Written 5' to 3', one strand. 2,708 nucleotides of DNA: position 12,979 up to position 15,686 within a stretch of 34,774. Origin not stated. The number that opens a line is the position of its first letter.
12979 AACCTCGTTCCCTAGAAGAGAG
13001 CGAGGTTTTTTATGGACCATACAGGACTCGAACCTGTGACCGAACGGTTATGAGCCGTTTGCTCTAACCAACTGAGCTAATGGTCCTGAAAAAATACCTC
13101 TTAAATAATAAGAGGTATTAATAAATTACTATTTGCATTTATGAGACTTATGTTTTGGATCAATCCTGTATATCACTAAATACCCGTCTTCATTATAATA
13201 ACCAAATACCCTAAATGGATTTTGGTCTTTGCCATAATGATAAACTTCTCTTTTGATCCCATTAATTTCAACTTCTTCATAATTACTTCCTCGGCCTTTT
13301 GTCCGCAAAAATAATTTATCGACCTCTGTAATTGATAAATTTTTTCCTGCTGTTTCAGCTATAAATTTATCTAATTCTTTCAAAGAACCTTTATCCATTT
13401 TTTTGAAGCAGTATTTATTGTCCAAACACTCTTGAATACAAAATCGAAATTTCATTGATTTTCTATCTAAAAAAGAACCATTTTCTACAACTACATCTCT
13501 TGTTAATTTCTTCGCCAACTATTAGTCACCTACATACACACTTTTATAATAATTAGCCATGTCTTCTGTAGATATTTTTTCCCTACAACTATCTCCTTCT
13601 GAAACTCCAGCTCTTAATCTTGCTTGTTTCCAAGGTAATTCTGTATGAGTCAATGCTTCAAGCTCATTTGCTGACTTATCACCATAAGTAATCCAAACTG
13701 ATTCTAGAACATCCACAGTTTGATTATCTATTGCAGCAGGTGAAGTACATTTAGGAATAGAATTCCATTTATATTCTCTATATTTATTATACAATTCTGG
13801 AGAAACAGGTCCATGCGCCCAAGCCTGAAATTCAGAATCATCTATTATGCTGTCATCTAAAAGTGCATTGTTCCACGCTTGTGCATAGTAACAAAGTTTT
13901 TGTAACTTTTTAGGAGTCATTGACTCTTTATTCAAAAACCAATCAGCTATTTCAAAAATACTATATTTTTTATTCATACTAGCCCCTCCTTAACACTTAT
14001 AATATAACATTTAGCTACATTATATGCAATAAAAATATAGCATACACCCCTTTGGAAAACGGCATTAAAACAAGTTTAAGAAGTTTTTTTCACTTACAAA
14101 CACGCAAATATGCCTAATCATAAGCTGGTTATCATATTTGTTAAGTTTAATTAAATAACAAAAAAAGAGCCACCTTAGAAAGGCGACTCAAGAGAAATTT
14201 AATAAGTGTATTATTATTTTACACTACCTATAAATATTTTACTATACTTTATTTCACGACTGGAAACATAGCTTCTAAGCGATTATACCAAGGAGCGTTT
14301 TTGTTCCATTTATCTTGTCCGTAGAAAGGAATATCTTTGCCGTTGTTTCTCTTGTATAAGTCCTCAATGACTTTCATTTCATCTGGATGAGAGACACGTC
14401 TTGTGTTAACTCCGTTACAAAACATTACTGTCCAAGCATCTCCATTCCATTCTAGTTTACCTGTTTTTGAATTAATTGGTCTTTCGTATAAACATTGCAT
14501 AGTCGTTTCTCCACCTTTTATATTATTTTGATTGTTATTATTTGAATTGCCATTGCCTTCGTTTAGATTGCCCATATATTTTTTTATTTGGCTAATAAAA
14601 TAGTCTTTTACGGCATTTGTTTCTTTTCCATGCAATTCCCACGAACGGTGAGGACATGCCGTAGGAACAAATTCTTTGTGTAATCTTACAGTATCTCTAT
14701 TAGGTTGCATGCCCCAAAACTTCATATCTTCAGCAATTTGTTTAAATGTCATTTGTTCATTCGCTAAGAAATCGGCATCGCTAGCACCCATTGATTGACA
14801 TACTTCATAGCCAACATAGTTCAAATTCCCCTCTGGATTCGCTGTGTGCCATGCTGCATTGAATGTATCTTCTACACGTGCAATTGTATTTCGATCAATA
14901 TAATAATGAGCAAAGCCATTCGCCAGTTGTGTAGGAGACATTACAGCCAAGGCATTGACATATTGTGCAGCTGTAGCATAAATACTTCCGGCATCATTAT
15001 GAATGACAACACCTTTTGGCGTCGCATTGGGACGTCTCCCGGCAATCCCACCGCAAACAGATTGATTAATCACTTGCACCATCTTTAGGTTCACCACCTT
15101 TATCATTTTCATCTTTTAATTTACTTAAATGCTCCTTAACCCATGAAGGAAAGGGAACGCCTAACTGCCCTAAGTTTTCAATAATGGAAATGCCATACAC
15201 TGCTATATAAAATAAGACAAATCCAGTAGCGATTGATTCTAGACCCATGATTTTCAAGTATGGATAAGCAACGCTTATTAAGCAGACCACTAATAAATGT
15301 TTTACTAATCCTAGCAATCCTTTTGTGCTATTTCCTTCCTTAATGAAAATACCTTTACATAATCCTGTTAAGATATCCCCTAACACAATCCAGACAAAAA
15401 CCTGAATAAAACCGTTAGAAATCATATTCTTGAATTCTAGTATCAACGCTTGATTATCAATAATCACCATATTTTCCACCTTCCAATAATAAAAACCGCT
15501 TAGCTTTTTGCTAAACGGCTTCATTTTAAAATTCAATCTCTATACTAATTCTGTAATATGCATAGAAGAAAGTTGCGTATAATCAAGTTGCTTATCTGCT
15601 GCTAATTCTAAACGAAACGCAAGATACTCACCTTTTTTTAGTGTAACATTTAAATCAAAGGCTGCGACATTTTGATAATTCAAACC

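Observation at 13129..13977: Two-gene moron between the lysis cassette and the integrase: Panacea (DUF4065) antitoxin plus a small RelE/HigB-like toxin candidate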

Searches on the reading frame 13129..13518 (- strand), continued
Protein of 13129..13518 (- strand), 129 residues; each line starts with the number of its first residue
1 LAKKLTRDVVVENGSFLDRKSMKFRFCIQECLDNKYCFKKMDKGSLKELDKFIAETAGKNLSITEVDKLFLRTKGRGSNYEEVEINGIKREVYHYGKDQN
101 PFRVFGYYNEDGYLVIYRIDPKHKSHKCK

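Call 58: search_protein_families(library=pfam, alignment_id=A2, max_evalue=1)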
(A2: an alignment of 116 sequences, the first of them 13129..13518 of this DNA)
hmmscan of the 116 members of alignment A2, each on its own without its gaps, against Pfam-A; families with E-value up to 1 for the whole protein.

A. member 1, window:13129-13518:- (129 aa): 2 families
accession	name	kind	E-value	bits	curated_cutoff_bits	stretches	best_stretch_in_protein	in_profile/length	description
PF19186.5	DUF5868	-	0.0037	17.8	33.1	1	29-94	79-144/195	Family of unknown function (DUF5868)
PF14285.11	DUF4367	-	0.019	15.9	22.1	1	67-114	50-91/110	Domain of unknown function (DUF4367)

B. families by the number of members that match (of 116 scanned): 76 families (the first 25 are shown)
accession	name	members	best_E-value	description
PF14172.12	DUF4309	9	0.0017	Domain of unknown function (DUF4309)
PF20773.4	InhA-like_MAM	2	0.0021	Immune inhibitor A-like, MAM domain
PF19807.5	DUF6290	2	0.0022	Family of unknown function (DUF6290)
PF08512.18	Rttp106-like_middle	2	0.0044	Histone chaperone Rttp106-like, middle domain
PF22813.1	TcaA_2nd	2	0.016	TcaA protein second domain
PF14285.11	DUF4367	2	0.019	Domain of unknown function (DUF4367)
PF02778.19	tRNA_int_endo_N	2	0.027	tRNA intron endonuclease, N-terminal domain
PF22721.1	TBP-TOTE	2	0.063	TATA-binding-like protein domain of the TOTE conflict systems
PF00249.37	Myb_DNA-binding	2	0.065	Myb-like DNA-binding domain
PF24683.1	CT021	2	0.091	CT021 protein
PF06250.17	YhcG_C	1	0.00076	YhcG PDDEXK nuclease domain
PF09648.15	YycI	1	0.00085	YycI protein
PF19186.5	DUF5868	1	0.0037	Family of unknown function (DUF5868)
PF10786.14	HI_0552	1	0.0065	HI_0552 protein family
PF20828.2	ATV_ORF273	1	0.01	Acidianus two-tailed virus, ORF273 protein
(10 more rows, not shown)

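Call 70: predict_structure(alignment_id=A2)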
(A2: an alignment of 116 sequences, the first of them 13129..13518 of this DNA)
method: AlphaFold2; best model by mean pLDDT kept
length: 129 residues; sequences in the alignment: 116
mean_pLDDT: 85.8   pTM: 0.75
mean pLDDT of the five models: 85.8, 84.5, 84.1, 82.7, 82.5
residues with pLDDT >= 90: 87; 70-90: 15; 50-70: 24; < 50: 3
segments of 3 or more residues with pLDDT < 50: none
pLDDT, mean of each block of 10 residues (from residue 1): 60 60 96 95 96 97 95 72 92 92 94 96 68
secondary structure, 60 per line:
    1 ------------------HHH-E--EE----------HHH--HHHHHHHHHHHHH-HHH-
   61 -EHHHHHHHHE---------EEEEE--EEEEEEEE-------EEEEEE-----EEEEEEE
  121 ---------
elements in order: H43-55 H63-70 E81-85 E88-95 E103-108 E114-120

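Call 87: find_homologous_proteins(query=A2, max_evalue=0.00001)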
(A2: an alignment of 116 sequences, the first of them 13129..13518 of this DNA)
Query A2 (116 sequences) (129 aa, profile of the alignment): 141 proteins with E <= 0.00001 among 459 candidates; the best 120 are listed.
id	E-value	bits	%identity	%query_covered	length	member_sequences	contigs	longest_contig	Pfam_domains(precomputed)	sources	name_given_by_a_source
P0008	1.4e-40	156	55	85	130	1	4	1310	-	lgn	-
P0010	4.0e-40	155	55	88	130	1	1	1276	-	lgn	-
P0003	7.6e-40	154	70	99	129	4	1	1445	-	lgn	-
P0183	8.0e-39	150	46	98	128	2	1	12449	-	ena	-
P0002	1.0e-38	150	72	100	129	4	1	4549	-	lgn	-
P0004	1.1e-38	150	67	100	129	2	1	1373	-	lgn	-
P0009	8.6e-38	147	54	98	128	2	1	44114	-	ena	-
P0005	9.8e-38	147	63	100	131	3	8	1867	-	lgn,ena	-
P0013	2.2e-37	146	52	95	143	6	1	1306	-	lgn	-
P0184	2.4e-37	146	51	81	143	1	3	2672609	-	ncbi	ncbi:MAG6450 family protein [Lactococcus lactis]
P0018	5.6e-37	144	51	85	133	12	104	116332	-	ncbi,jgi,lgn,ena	jgi:hypothetical protein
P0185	9.9e-37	144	50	84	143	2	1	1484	-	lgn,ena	-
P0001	1.2e-36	143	99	100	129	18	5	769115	-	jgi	jgi:hypothetical protein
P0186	1.8e-36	143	52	85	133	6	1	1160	-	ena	-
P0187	2.4e-36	142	52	85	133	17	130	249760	-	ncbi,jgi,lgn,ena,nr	ncbi:MAG: hypothetical protein KH029_02575 [Haemophilus parainfluenzae]|jgi:hypothetical protein|nr:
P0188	6.7e-36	141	75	100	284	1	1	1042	PF13274.12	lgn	-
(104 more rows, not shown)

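Call 89: find_encoding_contigs(protein=P0188, flank=1000, max_places=3)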
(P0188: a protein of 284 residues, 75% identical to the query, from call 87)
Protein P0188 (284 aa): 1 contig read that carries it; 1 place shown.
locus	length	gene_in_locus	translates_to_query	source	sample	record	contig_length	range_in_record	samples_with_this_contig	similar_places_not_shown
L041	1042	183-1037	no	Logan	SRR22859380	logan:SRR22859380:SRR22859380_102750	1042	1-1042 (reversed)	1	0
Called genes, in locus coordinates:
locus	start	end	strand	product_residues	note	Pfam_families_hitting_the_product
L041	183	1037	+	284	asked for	PF13274:SocA_Panacea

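Call 94: fold_search(model_id=the predicted structure, library=pdb)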
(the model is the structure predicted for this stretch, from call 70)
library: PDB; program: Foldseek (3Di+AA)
matches with E <= 10: 448; with E <= 0.001: 0
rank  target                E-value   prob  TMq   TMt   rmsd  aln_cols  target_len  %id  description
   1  4ftx_A                2.4e-01  0.18  0.22  0.19   7.5        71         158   21  Crystal structure of Ego3 homodimer (released 2012-11-28)
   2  6zj8_E                3.7e-01  0.09  0.12  0.12  14.4        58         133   16  Structure of the PAS domain from Bordetella pertussis BvgS (released 2020-11-11)
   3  2ml5_MODEL_1_A        4.2e-01  0.07  0.17  0.16   9.1        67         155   21  NMR structure of protein ZP_02064002.1 from Bacteroides ovatus ATCC 8483 (released 2014-03-19)
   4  3mpx                  5.1e-01  0.11  0.23  0.11  13.0       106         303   15  Crystal structure of the DH and PH-1 domains of human FGD5 (released 2010-06-23)
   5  5zzb_A                6.5e-01  0.11  0.22  0.21  13.5       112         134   11  LokiProfilin2/Rabbit Actin Complex (released 2018-10-10)
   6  6xj6                  6.5e-01  0.08  0.22  0.13  10.1       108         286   13  Crystal structure of the helical cell shape determining protein Pgp2 from Campylobacter jejuni (released 2021-03-17)
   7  6af4_C                8.9e-01  0.20  0.32  0.34   6.7        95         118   15  Toxin-Antitoxin module from Streptococcus pneumoniae (released 2019-08-14)
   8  3sb1_B                9.5e-01  0.10  0.26  0.27  10.5       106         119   12  Hydrogenase expression protein HupH from Thiobacillus denitrificans ATCC 25259 (released 2011-07-06)
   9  6j4g_B                1.0e+00  0.16  0.21  0.39   3.1        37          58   14  Crystal structure of the AtWRKY33 domain (released 2020-01-15)
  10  4r4k_B                1.0e+00  0.08  0.16  0.14  13.1        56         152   14  Crystal structure of a cystatin-like protein (BACCAC_01506) from Bacteroides caccae ATCC 43185 at 1.69 A resolution (released 2014-10-01)
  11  5tph_B                1.0e+00  0.05  0.18  0.19  14.5       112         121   12  Crystal structure of a de novo designed protein homodimer with curved beta-sheet (released 2017-01-25)
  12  9e5c_5g               1.0e+00  0.04  0.21  0.08  16.0       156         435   14  Cryo-EM structure of 96 nm repeat of microtubule doublet from T. brucei flagellum (released 2025-03-12)
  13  6af4_G                1.1e+00  0.14  0.33  0.36   6.7       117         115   14  Toxin-Antitoxin module from Streptococcus pneumoniae (released 2019-08-14)
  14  3lgo                  1.1e+00  0.16  0.28  0.27   6.0        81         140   14  Structure of Gse1p, member of the GSE/EGO complex (released 2010-08-04)
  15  9h4q_Y                1.1e+00  0.14  0.25  0.23   5.6        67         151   16  Cryo-EM structure of the SEAC wing - EGOC (released 2025-11-05)
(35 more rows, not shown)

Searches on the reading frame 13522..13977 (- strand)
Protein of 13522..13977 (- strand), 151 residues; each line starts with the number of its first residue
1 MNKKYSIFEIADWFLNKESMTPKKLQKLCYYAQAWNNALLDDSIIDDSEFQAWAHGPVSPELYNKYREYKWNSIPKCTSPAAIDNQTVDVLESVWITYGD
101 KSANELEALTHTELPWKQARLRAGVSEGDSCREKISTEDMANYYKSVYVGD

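Call 3: search_protein_families(library=pfam, proteins=[window:13522-13977:-], max_evalue=1)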
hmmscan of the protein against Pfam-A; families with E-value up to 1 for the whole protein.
window:13522-13977:- (151 aa): 2 families
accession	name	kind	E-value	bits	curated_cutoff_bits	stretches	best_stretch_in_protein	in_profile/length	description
PF13274.11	SocA_Panacea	-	5.5e-19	69.6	25.7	1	25-117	1-113/113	Antitoxin SocA-like, Panacea domain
PF22745.1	Nlig-Ia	-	0.14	13.3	27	1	40-58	23-41/92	DNA ligase-like, N-terminal NAD+-binding domain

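Call 6: search_protein_families(library=phrogs, proteins=[window:13522-13977:-], max_evalue=1)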
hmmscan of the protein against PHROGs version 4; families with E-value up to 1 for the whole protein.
window:13522-13977:- (151 aa): 3 families
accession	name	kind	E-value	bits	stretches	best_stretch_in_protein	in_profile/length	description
phrog_1281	-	unknown function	4.8e-40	138.3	1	2-146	5-152/195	-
phrog_10390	-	unknown function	1.7e-30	107.6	1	3-148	147-295/299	-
phrog_17798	-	unknown function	0.26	12.3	1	61-86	10-35/70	-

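Call 7: search_protein_families(library=ncbifam, proteins=[window:13522-13977:-], max_evalue=1)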
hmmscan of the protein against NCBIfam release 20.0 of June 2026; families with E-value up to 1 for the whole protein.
window:13522-13977:- (151 aa): 1 family
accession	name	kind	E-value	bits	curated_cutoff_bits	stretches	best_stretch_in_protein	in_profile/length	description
NF047745.1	SocA_antitoxin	equivalog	1.4e-10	41.1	190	1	18-118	19-131/176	type VI toxin-antitoxin system SocA family antitoxin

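Call 8: search_protein_families(library=padloc, proteins=[window:13522-13977:-], max_evalue=1)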
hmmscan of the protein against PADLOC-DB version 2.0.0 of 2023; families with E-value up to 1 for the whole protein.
window:13522-13977:- (151 aa): 0 families

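Call 60: search_dna_similar(query=window:13522-13977:-, collection=phages, mode=protein, max_evalue=0.001, max_rows=60)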
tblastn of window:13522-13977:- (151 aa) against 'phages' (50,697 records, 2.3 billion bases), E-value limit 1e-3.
Records with a match: 130; places in all: 134; records where one place covers at least 80% of the query: 86.
Best place of each record, by identity: <60% 130.
By first word of the organism name: Pseudomonas 21; Stx2a-converting 19; Bacteriophage 17; Paenibacillus 15; Escherichia 8; Streptococcus 7; Burkholderia 6; Staphylococcus 6; Listeria 4; Riemerella 4; and 17 more.
By host as written in the record: - 26; Pseudomonas aeruginosa 19; Helicobacter cinaedi 12; Paenibacillus larvae 11; Listeria monocytogenes 4; Riemerella anatipestifer 3; Staphylococcus aureus 3; Paenibacillus larvae 2006 2; and 46 more.
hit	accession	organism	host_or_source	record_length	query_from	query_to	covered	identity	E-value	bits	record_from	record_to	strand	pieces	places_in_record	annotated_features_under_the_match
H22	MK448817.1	Streptococcus phage Javan59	Streptococcus anginosus 1505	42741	3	151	99%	56.3%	2e-53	186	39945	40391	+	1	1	hypothetical protein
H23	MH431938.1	Paenibacillus phage C7Cdelta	Paenibacillus larvae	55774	2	147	97%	43.6%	5e-32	125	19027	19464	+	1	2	hypothetical protein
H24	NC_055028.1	Paenibacillus phage C7Cdelta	Paenibacillus larvae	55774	2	147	97%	43.6%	5e-32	125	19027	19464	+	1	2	DUF4065 domain-containing protein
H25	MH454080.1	Paenibacillus phage Ley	Paenibacillus larvae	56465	2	147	97%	43.6%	5e-32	125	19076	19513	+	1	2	hypothetical protein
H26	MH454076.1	Paenibacillus phage Ash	Paenibacillus larvae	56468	2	147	97%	43.6%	5e-32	125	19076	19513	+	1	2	hypothetical protein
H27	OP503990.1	Paenibacillus phage Dash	Paenibacillus larvae 2006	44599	6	144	92%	44.4%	1e-29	118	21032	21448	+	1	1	hypothetical protein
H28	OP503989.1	Paenibacillus phage Callan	Paenibacillus larvae 2006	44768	6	144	92%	44.4%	1e-29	118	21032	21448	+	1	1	hypothetical protein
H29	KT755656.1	Paenibacillus phage Tripp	Paenibacillus larvae ATCC 9545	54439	6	146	93%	39.7%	4e-25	105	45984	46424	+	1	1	hypothetical protein (x2)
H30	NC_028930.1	Paenibacillus phage Tripp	Paenibacillus larvae ATCC 9545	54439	6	146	93%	39.7%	4e-25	105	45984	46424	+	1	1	DUF4065 domain-containing protein | hypothetical protein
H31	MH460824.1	Paenibacillus phage Unity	Paenibacillus larvae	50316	6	150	96%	36.8%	4e-23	99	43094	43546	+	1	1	hypothetical protein | antitoxin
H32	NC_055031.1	Paenibacillus phage Unity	Paenibacillus larvae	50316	6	150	96%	36.8%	4e-23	99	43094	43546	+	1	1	DUF4065 domain-containing protein | antitoxin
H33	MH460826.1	Paenibacillus phage Heath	Paenibacillus larvae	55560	6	150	96%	36.8%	4e-23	99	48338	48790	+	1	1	hypothetical protein | antitoxin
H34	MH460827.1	Paenibacillus phage Halcyone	Paenibacillus larvae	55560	6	150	96%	36.8%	4e-23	99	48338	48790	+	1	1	hypothetical protein | antitoxin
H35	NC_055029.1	Paenibacillus phage Halcyone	Paenibacillus larvae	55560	6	150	96%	36.8%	4e-23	99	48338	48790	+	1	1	DUF4065 domain-containing protein | antitoxin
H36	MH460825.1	Paenibacillus phage Scottie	Paenibacillus larvae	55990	6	150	96%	36.8%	4e-23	99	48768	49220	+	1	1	hypothetical protein | antitoxin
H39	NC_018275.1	Salmonella phage vB_SemP_Emek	Salmonella serovar Haardt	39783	6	146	93%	36.8%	5e-19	88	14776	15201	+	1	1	DUF4065 domain-containing protein | hypothetical protein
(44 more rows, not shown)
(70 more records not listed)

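Call 61: get_annotated_region(hit=H39, flank=1500)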
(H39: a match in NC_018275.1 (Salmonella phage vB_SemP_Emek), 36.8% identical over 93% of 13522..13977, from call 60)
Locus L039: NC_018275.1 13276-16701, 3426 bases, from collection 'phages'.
description: Salmonella phage vB_SemP_Emek, complete genome.
organism: Salmonella phage vB_SemP_Emek (NCBI taxid 1168548)
taxonomy: Viruses; Duplodnaviria; Heunggongvirae; Uroviricota; Caudoviricetes; Lederbergvirus
host: Salmonella serovar Haardt; source: sewage; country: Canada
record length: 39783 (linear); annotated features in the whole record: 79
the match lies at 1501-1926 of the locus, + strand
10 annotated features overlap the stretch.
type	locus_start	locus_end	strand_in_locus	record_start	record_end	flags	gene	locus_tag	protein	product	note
CDS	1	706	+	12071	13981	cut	-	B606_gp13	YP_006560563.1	DNA transfer protein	similar to N-terminus of YP_516199.1 phage DNA transfer protein [Sodalis phage phiSG1] and C-terminus of YP_063718.1 ...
CDS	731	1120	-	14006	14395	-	-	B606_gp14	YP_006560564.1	hypothetical protein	similar to NP_958214.1 gene 38 protein [Enterobacteria phage Sf6]; orf129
CDS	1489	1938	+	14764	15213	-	-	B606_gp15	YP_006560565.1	DUF4065 domain-containing protein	orf149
CDS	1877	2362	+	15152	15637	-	-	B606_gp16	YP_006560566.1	hypothetical protein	orf161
regulatory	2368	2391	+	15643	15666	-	-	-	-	terminator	rho-independent terminator; discovered using MFOLD 3.2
CDS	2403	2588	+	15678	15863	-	-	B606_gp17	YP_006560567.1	hypothetical protein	orf61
CDS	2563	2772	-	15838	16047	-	-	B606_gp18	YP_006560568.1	hypothetical protein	orf69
CDS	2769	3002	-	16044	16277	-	-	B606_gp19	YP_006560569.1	hypothetical protein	orf77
CDS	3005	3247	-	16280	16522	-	mnt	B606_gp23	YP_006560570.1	partition protein ATPase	similar to N-terminus of NP_059641.1 Mnt [Enterobacteria phage P22]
CDS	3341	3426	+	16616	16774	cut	arc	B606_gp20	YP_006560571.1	Arc-like repressor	similar to NP_059642.1 Arc [Enterobacteria phage P22]; motifs: pfam03869; transcriptional repressor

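Call 62: get_annotated_region(hit=H24, flank=1500)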
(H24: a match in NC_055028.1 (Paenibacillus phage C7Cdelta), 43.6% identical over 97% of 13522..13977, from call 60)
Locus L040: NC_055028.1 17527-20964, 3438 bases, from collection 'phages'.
description: Paenibacillus phage C7Cdelta, complete genome.
organism: Paenibacillus phage C7Cdelta (NCBI taxid 2249773)
taxonomy: Viruses; Duplodnaviria; Heunggongvirae; Uroviricota; Caudoviricetes; Halcyonevirus; Halcyonevirus C7Cdelta
host: Paenibacillus larvae; source: bee sample; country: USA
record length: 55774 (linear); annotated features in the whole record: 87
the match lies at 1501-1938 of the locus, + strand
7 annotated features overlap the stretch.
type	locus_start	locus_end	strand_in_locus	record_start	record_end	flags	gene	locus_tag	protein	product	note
CDS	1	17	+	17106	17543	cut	-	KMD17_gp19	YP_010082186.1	hypothetical protein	Original Glimmer call @bp 17106 has strength 11.55; GeneMark.hmm call @bp 17106; Chose 17106 b/c overlap of 3bp and ...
CDS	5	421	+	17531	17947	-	-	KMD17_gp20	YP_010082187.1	holin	Original Glimmer call @bp 17531 has strength 8.91; GeneMark.hmm call @bp 17531; Chose 17531 b/c longest ORF called by ...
CDS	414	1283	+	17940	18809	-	-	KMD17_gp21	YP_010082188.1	endolysin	Original Glimmer call @bp 18003 has strength 3.65; GeneMark calls start at 17940; GeneMark.hmm call @bp 17940; Chose ...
CDS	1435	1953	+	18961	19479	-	-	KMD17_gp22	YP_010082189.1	DUF4065 domain-containing protein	Original Glimmer call @bp 18961 has strength 7.62; GeneMark.hmm call @bp 18961; Chose 18961 b/c called by all three ...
CDS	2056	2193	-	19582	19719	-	-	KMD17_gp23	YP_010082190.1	hypothetical protein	Original Glimmer call @bp 19719 has strength 3.50; Not called by GeneMark.hmm; Only one start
CDS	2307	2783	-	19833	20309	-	-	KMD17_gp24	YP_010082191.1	hypothetical protein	Original Glimmer call @bp 20309 has strength 5.05; GeneMark.hmm call @bp 20309; Chose 20309 b/c called by all three ...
CDS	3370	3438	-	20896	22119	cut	-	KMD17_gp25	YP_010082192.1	integrase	Original Glimmer call @bp 22119 has strength 5.62; GeneMark.hmm call @bp 22119; Chose 22119 b/c longest ORF called by ...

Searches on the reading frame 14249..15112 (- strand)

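Call 3: search_protein_families(library=pfam, proteins=[window:14249-15112:-], max_evalue=1)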
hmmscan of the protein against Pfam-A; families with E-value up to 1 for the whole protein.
window:14249-15112:- (287 aa): 2 families
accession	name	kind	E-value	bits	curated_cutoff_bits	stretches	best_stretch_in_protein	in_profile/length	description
PF01510.30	Amidase_2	-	4.4e-10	40.4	26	1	30-155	3-130/131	N-acetylmuramoyl-L-alanine amidase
PF25703.1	AcrF31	-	0.012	16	27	1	120-139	4-25/52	Anti-CRISPR protein F31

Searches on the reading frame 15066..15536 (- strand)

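Call 3: search_protein_families(library=pfam, proteins=[window:15066-15536:-], max_evalue=1)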
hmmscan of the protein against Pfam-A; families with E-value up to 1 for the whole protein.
window:15066-15536:- (156 aa): 2 families
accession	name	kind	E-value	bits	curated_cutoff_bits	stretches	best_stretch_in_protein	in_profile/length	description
PF05105.17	Phage_holin_4_1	-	3.3e-21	76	22.2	1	41-142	11-116/116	Bacteriophage holin family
PF11632.14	LcnG-beta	-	0.051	14.1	29.4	1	36-72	21-57/61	Lactococcin G-beta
